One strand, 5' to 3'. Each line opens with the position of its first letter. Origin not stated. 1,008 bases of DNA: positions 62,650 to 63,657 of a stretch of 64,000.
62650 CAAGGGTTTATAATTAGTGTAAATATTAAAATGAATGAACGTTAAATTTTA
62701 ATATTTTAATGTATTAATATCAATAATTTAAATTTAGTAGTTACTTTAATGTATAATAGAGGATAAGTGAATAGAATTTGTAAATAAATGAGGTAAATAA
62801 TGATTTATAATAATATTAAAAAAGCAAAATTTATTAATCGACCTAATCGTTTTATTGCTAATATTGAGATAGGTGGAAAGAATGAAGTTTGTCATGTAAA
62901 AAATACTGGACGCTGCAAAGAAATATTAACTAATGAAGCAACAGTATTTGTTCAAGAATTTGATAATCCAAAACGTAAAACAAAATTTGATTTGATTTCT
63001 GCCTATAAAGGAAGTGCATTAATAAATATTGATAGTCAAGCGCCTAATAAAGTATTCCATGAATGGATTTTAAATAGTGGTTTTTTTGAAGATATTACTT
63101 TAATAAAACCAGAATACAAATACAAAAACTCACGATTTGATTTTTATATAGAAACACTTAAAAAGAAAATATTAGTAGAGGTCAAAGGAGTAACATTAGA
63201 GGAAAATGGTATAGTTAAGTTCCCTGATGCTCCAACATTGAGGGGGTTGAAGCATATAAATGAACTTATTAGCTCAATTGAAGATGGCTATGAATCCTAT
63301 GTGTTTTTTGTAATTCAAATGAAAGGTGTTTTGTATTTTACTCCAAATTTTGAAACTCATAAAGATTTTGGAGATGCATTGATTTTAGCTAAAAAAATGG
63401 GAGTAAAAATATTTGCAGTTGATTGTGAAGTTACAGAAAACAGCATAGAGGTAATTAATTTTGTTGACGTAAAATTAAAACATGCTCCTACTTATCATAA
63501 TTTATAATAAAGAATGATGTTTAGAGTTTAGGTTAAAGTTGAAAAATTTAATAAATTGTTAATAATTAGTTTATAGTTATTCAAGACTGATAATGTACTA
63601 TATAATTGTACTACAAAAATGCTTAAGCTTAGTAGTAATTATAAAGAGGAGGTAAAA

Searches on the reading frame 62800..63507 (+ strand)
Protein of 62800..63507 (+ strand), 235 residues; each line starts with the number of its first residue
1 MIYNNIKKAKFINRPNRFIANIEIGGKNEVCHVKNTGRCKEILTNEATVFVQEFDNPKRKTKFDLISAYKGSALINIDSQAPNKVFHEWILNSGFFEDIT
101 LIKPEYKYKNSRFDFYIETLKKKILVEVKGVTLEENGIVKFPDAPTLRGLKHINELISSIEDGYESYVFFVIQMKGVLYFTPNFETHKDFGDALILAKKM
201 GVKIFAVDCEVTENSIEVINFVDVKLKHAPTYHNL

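Call 56: search_protein_families(library=pfam, proteins=[window:62800-63507:+], max_evalue=0.00001)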
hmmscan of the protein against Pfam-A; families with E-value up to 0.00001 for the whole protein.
window:62800-63507:+ (235 aa): 2 families
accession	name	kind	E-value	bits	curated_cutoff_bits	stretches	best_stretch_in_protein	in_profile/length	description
PF03749.19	SfsA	-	5e-46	156.4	22.8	1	80-214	1-137/138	Sugar fermentation stimulation protein RE domain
PF17746.7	SfsA_N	-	1.7e-21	76.5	25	1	12-77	1-63/63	SfsA N-terminal OB domain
